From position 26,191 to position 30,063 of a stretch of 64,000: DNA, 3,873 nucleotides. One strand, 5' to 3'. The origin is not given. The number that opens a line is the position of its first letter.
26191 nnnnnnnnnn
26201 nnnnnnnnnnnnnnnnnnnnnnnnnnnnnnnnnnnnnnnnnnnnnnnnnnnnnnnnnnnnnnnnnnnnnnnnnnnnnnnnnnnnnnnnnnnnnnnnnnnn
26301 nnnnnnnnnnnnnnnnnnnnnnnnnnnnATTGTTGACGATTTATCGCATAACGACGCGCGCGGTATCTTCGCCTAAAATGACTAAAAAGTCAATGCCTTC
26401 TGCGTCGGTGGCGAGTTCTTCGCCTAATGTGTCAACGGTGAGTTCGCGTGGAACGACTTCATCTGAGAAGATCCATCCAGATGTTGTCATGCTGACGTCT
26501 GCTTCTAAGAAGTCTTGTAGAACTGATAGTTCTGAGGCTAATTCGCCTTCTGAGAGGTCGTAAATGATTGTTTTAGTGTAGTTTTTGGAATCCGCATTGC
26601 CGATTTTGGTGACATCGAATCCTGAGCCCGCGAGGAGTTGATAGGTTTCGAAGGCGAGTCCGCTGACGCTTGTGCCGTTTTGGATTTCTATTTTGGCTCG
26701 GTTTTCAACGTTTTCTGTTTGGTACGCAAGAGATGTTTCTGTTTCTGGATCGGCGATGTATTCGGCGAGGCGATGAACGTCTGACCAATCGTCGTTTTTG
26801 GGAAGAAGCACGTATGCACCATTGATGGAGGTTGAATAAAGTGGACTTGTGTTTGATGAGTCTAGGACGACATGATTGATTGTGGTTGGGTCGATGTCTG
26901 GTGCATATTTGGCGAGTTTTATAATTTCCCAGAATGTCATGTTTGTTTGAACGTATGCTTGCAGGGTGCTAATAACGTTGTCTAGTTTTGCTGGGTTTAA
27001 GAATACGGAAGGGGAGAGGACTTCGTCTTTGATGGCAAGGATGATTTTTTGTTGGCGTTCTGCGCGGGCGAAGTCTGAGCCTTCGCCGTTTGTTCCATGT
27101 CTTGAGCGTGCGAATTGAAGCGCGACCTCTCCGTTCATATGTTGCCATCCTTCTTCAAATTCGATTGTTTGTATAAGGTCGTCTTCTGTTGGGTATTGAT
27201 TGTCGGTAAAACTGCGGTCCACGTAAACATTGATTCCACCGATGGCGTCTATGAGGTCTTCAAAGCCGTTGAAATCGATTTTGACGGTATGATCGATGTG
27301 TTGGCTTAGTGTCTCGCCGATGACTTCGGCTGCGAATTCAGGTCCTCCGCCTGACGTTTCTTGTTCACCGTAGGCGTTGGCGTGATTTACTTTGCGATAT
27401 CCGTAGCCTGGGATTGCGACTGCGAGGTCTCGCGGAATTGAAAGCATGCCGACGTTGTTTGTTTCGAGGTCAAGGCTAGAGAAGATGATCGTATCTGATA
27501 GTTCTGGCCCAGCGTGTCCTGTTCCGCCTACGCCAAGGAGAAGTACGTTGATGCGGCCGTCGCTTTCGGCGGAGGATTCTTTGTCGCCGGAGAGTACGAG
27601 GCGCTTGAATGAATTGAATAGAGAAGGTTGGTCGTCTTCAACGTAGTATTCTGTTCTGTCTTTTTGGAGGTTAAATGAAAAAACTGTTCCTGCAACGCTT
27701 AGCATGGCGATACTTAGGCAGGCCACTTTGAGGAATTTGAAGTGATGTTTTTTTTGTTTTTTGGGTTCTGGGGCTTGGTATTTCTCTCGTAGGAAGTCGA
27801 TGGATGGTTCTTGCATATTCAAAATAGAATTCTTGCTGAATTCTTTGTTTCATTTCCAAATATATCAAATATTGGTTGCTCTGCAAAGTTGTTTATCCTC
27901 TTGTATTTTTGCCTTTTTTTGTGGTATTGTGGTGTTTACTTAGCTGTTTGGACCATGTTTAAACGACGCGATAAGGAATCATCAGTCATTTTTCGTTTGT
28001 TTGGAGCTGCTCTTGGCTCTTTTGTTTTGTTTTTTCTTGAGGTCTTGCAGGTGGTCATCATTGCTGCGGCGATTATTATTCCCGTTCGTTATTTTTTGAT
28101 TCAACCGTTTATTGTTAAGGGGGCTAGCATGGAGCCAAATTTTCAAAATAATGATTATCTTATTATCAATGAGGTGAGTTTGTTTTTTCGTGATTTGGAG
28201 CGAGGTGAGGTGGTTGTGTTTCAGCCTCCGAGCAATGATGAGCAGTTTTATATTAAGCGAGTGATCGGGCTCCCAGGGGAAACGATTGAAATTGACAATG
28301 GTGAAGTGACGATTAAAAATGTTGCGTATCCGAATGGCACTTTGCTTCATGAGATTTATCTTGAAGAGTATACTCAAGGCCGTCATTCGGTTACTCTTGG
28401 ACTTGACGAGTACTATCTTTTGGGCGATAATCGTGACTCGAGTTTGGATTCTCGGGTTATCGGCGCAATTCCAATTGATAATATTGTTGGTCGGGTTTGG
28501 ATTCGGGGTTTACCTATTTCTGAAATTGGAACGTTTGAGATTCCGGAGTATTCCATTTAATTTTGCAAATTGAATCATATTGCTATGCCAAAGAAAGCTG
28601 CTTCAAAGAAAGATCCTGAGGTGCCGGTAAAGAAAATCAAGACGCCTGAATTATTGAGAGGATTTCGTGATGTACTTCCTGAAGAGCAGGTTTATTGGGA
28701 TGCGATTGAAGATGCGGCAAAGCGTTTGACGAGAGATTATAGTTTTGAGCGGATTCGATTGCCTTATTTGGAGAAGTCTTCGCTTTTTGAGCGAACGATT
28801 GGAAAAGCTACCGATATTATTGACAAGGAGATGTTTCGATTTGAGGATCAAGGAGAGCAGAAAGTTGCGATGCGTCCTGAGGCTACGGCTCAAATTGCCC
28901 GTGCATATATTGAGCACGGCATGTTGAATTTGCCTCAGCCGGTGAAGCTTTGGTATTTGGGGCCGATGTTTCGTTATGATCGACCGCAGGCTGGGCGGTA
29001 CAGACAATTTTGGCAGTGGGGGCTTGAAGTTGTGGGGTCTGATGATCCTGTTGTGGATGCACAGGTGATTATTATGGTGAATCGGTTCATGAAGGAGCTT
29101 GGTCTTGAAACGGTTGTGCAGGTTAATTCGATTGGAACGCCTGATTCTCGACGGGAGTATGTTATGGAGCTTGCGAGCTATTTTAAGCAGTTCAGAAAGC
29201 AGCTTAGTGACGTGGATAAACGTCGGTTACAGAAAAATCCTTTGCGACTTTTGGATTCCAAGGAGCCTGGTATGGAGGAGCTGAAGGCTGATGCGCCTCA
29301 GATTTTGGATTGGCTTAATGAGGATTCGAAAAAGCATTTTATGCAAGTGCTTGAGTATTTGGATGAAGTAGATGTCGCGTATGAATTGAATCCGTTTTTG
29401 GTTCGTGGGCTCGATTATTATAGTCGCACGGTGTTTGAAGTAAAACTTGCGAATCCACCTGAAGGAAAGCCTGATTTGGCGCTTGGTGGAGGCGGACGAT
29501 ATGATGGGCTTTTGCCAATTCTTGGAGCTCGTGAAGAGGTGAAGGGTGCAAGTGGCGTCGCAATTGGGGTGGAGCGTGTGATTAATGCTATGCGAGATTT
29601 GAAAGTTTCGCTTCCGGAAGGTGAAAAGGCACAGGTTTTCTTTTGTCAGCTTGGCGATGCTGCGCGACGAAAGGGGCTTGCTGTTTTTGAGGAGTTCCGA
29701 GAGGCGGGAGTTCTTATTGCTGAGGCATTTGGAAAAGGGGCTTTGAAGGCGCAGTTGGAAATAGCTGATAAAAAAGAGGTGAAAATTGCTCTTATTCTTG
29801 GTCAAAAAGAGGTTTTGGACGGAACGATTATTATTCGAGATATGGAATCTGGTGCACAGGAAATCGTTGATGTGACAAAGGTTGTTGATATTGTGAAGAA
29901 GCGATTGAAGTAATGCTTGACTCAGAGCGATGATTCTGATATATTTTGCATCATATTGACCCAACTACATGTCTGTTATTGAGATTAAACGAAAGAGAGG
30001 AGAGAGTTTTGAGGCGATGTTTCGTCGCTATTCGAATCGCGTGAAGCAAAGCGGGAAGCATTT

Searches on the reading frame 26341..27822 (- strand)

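Call 45: search_protein_families(library=pfam, proteins=[window:26341-27822:-], max_evalue=0.001)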
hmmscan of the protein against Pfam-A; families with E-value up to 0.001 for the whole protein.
window:26341-27822:- (493 aa): 2 families
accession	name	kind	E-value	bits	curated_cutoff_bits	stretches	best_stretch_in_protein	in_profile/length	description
PF03816.19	LytR_cpsA_psr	-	6.4e-38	130.7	24.6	1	109-268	2-148/150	LytR_cpsA_psr family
PF13399.11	LytR_C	-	3.5e-10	41.1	22.2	1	376-434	2-64/86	LytR cell envelope-related transcriptional attenuator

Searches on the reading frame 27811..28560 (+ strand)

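Call 8: search_protein_families(library=pfam, proteins=[window:27811-28560:+], max_evalue=0.01)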
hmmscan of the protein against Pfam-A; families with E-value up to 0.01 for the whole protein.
window:27811-28560:+ (249 aa): 2 families
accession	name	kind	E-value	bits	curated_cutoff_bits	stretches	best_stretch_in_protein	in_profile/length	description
PF10502.14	Peptidase_S26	-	2e-41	142.2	22.9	1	77-230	3-164/168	Signal peptidase, peptidase S26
PF00717.28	Peptidase_S24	-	2.3e-05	24.5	23.3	1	102-160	40-90/116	Peptidase S24-like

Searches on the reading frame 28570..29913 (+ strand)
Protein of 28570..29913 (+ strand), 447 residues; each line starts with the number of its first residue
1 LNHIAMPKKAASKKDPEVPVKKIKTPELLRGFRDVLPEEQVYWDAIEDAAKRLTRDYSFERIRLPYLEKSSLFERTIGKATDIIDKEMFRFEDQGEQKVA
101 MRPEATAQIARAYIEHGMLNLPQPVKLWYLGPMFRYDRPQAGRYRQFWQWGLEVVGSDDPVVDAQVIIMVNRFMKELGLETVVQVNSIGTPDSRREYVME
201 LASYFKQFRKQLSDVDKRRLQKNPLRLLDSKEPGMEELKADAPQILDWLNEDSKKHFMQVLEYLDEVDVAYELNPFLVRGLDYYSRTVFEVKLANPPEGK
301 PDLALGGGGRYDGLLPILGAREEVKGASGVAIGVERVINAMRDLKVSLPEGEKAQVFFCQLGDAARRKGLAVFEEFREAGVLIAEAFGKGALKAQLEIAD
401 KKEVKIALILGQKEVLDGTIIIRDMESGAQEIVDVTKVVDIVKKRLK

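Call 8: search_protein_families(library=pfam, proteins=[window:28570-29913:+], max_evalue=0.01)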
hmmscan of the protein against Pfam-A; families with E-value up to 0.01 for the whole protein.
window:28570-29913:+ (447 aa): 3 families
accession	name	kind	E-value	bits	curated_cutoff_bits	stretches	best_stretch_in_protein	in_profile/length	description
PF13393.11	tRNA-synt_His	-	1.7e-37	129.7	25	1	31-336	1-307/308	Histidyl-tRNA synthetase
PF00587.30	tRNA-synt_2b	-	2e-12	48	29.3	1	89-207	1-127/179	tRNA synthetase class II core domain (G, H, P, S and T)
PF03129.25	HGTP_anticodon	-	1.3e-09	38.5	21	1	356-445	2-94/94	Anticodon binding domain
